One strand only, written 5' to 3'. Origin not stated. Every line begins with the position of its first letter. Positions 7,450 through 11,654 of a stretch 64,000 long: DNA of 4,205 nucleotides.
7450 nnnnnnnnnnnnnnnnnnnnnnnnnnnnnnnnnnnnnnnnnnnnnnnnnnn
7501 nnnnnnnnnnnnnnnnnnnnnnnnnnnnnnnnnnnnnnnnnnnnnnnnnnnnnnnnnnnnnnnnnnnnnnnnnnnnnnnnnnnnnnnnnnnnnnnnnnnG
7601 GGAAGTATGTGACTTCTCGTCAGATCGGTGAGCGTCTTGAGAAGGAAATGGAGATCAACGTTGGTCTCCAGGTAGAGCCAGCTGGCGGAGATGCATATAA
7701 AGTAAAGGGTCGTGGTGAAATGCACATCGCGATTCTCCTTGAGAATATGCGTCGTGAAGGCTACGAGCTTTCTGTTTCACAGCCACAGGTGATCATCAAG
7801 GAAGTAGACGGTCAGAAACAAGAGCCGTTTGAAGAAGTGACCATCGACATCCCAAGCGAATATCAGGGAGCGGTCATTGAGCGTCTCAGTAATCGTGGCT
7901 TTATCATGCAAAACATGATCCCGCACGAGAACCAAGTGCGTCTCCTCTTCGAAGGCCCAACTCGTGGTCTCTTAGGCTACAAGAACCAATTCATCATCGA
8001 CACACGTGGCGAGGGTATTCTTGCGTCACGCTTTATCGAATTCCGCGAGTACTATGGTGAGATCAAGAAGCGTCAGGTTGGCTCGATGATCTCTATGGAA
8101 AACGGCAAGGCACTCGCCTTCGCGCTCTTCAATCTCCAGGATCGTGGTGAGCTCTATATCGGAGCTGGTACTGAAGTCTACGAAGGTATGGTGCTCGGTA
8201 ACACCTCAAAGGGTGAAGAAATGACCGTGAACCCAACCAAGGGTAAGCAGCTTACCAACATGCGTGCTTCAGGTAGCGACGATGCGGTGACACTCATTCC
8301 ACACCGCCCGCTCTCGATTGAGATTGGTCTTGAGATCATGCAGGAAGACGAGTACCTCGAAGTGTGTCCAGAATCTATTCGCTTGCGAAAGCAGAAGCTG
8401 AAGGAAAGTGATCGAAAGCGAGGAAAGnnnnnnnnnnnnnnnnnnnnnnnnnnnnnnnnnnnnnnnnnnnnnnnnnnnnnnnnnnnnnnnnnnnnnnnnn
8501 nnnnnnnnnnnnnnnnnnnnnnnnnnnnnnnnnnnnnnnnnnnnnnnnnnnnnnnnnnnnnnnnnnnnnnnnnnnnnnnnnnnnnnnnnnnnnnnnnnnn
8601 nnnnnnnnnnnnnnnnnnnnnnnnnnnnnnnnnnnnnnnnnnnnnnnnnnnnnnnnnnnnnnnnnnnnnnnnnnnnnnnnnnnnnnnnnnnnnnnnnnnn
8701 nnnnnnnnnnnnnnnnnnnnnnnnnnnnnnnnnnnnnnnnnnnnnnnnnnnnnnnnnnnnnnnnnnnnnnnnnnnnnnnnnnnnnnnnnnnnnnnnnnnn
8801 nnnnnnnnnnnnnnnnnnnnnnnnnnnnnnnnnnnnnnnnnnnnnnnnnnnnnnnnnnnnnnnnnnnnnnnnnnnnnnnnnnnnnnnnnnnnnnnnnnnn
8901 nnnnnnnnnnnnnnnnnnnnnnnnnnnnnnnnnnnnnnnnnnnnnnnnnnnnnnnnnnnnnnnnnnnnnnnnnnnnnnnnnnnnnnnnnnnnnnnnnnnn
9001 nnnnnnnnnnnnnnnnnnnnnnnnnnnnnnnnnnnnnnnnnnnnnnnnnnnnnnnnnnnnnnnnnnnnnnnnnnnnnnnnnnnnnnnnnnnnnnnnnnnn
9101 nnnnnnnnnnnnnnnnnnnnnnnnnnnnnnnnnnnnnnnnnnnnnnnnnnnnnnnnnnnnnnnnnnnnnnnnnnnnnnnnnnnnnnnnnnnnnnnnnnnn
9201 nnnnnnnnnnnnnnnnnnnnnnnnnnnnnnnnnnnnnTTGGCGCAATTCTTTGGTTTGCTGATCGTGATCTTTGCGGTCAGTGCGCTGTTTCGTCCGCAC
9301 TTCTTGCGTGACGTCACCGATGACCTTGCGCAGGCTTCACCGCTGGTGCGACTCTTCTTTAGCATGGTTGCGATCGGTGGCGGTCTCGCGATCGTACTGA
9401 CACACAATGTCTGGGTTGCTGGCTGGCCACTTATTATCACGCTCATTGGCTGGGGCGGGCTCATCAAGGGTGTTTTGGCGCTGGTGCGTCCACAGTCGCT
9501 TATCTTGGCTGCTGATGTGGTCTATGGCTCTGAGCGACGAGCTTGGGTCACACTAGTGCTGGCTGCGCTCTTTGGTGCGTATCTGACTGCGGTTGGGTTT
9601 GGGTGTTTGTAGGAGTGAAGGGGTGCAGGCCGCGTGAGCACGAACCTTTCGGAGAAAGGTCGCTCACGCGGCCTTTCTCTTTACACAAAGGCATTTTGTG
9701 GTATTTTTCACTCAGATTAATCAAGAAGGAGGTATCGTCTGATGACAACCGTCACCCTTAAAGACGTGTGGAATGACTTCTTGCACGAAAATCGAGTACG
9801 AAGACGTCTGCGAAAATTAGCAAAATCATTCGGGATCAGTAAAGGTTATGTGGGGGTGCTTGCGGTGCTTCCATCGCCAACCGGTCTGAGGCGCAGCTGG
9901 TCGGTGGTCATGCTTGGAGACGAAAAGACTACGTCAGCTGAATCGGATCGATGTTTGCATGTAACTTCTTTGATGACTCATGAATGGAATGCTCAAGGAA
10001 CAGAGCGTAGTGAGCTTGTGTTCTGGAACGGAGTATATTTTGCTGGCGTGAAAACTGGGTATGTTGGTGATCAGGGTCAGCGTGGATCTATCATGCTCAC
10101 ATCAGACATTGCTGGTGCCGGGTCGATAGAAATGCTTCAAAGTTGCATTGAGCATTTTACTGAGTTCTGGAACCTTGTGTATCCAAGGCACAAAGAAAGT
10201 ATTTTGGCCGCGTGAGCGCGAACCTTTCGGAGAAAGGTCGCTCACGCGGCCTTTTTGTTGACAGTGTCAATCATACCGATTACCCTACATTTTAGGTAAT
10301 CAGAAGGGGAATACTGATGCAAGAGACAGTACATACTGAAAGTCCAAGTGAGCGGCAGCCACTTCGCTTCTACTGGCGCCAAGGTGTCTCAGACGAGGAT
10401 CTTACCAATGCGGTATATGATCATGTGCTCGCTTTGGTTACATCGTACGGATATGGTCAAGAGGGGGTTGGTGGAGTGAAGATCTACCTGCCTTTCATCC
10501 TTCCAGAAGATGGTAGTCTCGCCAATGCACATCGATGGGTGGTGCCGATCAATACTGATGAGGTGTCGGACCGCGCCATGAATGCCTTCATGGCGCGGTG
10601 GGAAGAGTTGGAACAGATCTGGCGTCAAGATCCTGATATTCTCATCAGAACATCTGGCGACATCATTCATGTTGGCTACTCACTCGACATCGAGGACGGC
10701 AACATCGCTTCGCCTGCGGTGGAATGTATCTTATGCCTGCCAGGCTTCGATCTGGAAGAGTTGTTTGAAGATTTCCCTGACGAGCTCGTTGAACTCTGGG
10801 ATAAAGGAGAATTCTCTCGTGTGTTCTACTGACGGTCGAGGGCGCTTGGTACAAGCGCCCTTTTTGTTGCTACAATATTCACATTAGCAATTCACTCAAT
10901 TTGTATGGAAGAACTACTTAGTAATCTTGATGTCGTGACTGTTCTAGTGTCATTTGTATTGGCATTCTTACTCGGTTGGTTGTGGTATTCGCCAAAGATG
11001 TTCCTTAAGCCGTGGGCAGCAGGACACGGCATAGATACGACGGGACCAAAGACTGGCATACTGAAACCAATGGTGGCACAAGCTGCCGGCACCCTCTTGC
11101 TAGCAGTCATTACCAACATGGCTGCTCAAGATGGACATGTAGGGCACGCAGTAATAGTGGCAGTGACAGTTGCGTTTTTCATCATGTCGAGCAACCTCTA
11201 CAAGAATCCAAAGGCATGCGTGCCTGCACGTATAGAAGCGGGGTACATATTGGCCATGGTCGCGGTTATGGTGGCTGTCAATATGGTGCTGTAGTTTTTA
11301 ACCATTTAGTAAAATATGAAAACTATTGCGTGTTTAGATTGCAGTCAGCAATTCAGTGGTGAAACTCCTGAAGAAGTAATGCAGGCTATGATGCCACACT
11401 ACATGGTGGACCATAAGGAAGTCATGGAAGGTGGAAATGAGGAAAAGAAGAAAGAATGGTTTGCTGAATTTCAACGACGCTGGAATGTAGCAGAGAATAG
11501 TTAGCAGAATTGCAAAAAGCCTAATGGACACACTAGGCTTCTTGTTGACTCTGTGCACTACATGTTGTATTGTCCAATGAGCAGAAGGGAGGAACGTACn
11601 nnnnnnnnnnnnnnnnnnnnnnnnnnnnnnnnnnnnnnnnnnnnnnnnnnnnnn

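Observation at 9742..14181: Dispersed array of four divergent paralogs (A-D) of an uncharacterised ~160-aa protein family with a conserved SP-x-V/I-EC-[VI]-x-x-L-x-x-P block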

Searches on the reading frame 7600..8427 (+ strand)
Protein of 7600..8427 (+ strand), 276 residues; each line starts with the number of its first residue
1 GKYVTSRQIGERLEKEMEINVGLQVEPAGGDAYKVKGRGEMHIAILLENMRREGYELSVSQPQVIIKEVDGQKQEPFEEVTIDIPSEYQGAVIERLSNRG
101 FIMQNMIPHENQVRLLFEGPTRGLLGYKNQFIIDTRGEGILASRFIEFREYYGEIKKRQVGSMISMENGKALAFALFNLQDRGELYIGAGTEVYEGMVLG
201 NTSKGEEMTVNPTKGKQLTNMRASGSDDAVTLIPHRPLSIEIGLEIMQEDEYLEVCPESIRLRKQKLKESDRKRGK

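Call 47: find_related_loci(query=window:7600-8427:+, collection=genome_contigs, flank=10000)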
Query window:7600-8427:+ (276 aa) in genome_contigs; peptide patterns used: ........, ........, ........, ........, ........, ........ (x = any residue, [..] = any of these).
428 stretches matched a pattern; 382 encode a relative of the query (tblastn E <= 1e-3); the best 80 are kept; 80 distinct loci.
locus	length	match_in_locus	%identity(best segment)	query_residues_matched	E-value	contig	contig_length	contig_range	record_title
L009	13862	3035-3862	91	1-276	9e-169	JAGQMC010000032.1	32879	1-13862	MAG: Candidatus Kaiserbacteria bacterium isolate HKST-UBA32 k127_2659731, whole genome shotgun sequence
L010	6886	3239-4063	89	1-275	5e-168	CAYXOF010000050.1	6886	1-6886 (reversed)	MAG TPA_asm: uncultured Candidatus Saccharibacteria bacterium isolate SRP118108_co4_490 genome assembly, contig: NODE_12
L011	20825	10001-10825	90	1-275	5e-166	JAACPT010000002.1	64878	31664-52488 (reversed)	MAG: Candidatus Parcubacteria bacterium isolate CG_2015-02_43_9 CG_2015-02_curated_scaffold_203, whole genome shotgun se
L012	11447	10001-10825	88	1-275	7e-166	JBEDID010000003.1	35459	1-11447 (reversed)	MAG: Candidatus Parcubacteria bacterium isolate NASQAN2015_010_A_bin.14 scaffold_000020, whole genome shotgun sequence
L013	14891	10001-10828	88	1-276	5e-165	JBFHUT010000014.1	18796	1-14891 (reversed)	MAG: Candidatus Paceibacteria bacterium isolate Mix_sand09.2021.07.G.23 k141_1789020_length_18796_cov_13.3286, whole gen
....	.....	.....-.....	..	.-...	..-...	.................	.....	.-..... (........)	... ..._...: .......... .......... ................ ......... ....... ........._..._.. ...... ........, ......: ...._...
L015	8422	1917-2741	88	1-275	6e-165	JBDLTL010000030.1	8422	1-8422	MAG: Candidatus Parcubacteria bacterium isolate lewisrun_2019_sw_WHONDRS-S19S_0014_A_bin.41 scaffold_0001852, whole geno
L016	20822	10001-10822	87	1-274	1e-163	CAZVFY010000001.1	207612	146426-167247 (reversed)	MAG TPA_asm: uncultured Candidatus Saccharibacteria bacterium isolate SRP063590_co1_123 genome assembly, contig: NODE_49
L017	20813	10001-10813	89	1-271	1e-163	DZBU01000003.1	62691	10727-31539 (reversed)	MAG TPA_asm: Candidatus Elulimicrobium sp. isolate SulCav_PC08_66_47_31 SulCav_PC08-66_153_length_62691_cov_17.776518, w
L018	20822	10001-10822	88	1-274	8e-162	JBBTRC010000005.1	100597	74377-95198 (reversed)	MAG: Patescibacteria group bacterium isolate H41-bin044_1 H41_bin044_1_000000000005, whole genome shotgun sequence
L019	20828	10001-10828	86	1-276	4e-161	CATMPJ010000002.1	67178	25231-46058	MAG: uncultured bacterium isolate SRR3962773_bin.21_MetaWRAP_v1.3_MAG genome assembly, contig: ERZ505245.106, whole geno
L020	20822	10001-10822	87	1-274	4e-161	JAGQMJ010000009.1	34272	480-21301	MAG: Candidatus Kaiserbacteria bacterium isolate HKST-UBA39 NODE_9_length_34272_cov_7.646527, whole genome shotgun seque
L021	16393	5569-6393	87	1-276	1e-160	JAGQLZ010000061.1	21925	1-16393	MAG: Candidatus Kaiserbacteria bacterium isolate HKST-UBA29 2010_591413, whole genome shotgun sequence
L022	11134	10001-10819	87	1-274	1e-160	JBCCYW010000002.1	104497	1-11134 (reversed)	MAG: Patescibacteria group bacterium isolate P01_F01_bin.20 k141_2165611_length_104497_cov_12.2491, whole genome shotgun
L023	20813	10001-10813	89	1-272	7e-160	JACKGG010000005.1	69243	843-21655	MAG: Candidatus Nomurabacteria bacterium isolate HK-STAS-PATE-28 HK-STAS-PATE-28_5, whole genome shotgun sequence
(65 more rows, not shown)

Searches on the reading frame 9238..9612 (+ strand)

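Call 4: search_protein_families(library=pfam, proteins=[window:9238-9612:+], max_evalue=1)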
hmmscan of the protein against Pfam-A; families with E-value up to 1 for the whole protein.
window:9238-9612:+ (124 aa): 2 families
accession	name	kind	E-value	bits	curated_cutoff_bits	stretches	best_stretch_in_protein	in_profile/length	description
PF19733.4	DUF6223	-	0.014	16.1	27.4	1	63-118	5-54/98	Family of unknown function (DUF6223)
PF16951.10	MaAIMP_sms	-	0.29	11.3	26.2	0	68-84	13-29/60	Putative methionine and alanine importer, small subunit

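Call 33: search_protein_families(library=padloc, proteins=[window:9238-9612:+], max_evalue=1)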
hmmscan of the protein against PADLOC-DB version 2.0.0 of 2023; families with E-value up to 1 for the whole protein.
window:9238-9612:+ (124 aa): 0 families

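Call 69: search_protein_families(library=ncbifam, proteins=[window:9238-9612:+], max_evalue=0.1)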
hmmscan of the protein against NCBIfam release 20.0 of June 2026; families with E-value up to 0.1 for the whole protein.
window:9238-9612:+ (124 aa): 0 families

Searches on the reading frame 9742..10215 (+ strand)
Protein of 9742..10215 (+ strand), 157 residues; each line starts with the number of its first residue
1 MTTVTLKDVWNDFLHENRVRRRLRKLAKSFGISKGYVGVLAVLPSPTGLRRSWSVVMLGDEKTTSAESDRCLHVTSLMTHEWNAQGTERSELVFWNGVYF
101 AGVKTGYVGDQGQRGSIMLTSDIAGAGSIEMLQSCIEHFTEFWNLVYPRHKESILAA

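Call 4: search_protein_families(library=pfam, proteins=[window:9742-10215:+], max_evalue=1)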
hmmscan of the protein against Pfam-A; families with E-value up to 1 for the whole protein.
window:9742-10215:+ (157 aa): 0 families

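Call 5: search_protein_families(library=ncbifam, proteins=[window:9742-10215:+], max_evalue=1)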
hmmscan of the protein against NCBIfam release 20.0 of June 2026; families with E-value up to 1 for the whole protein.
window:9742-10215:+ (157 aa): 0 families

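Call 33: search_protein_families(library=padloc, proteins=[window:9742-10215:+], max_evalue=1)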
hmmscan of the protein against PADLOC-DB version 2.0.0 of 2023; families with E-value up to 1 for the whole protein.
window:9742-10215:+ (157 aa): 0 families

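Call 37: find_homologous_proteins(query=window:9742-10215:+, max_evalue=0.01)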
Query window:9742-10215:+ (157 aa): 1 proteins with E <= 0.01 among 31 candidates.
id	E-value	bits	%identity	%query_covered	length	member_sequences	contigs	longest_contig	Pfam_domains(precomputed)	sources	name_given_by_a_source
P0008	2.8e-101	353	100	100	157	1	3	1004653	-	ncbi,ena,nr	ncbi:MAG: hypothetical protein KC877_01870 [Candidatus Kaiserbacteria bacterium]|nr:hypothetical pro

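Call 42: predict_structure(protein=window:9742-10215:+)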
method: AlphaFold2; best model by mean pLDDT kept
length: 157 residues; sequences in the alignment: 1
mean_pLDDT: 37.0   pTM: 0.30
mean pLDDT of the five models: 37.0, 36.1, 36.1, 35.9, 35.1
residues with pLDDT >= 90: 0; 70-90: 0; 50-70: 18; < 50: 139
segments of 3 or more residues with pLDDT < 50: 1-15, 30-32, 34-135, 142-157
pLDDT, mean of each block of 10 residues (from residue 1): 34 49 53 43 34 37 35 30 31 25 27 27 34 49 46 35
secondary structure, 60 per line:
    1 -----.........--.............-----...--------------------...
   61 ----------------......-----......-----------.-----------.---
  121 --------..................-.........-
elements in order: H6-14 H17-29 E35-37 E58-60 E77-82 E88-93 H129-146 H148-156

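Call 62: search_protein_families(library=phrogs, proteins=[window:9742-10215:+], max_evalue=1)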
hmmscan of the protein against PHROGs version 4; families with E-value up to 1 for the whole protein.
window:9742-10215:+ (157 aa): 0 families

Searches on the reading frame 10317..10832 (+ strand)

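Call 4: search_protein_families(library=pfam, proteins=[window:10317-10832:+], max_evalue=1)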
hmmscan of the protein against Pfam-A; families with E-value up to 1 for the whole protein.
window:10317-10832:+ (171 aa): 0 families

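Call 5: search_protein_families(library=ncbifam, proteins=[window:10317-10832:+], max_evalue=1)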
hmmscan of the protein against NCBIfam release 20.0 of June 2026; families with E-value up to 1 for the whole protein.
window:10317-10832:+ (171 aa): 0 families

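Call 33: search_protein_families(library=padloc, proteins=[window:10317-10832:+], max_evalue=1)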
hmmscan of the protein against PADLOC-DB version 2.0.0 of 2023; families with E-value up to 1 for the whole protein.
window:10317-10832:+ (171 aa): 0 families

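Call 62: search_protein_families(library=phrogs, proteins=[window:10317-10832:+], max_evalue=1)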
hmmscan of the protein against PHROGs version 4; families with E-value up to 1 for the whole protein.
window:10317-10832:+ (171 aa): 1 family
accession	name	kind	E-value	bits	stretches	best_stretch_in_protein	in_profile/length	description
phrog_3463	-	unknown function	0.12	13.6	1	147-161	18-32/35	-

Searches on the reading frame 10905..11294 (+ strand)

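Call 4: search_protein_families(library=pfam, proteins=[window:10905-11294:+], max_evalue=1)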
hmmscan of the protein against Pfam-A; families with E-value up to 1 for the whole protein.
window:10905-11294:+ (129 aa): 2 families
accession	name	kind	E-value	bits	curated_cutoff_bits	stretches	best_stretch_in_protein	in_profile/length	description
PF08570.15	DUF1761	-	6.9e-09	36.5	31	1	12-125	2-121/123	Protein of unknown function (DUF1761)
PF19639.4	DUF6142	-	0.13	12.9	27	1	48-97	14-63/103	Family of unknown function (DUF6142)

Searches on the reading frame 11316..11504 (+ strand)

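Call 4: search_protein_families(library=pfam, proteins=[window:11316-11504:+], max_evalue=1)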
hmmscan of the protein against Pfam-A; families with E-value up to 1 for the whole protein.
window:11316-11504:+ (62 aa): 2 families
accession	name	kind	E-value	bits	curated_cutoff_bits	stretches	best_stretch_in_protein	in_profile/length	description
PF06348.16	DUF1059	-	3e-05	24.6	21.1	1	5-35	5-39/56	Protein of unknown function (DUF1059)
PF08790.17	zf-LYAR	-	0.016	15.5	20.7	1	6-17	3-14/28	LYAR-type C2HC zinc finger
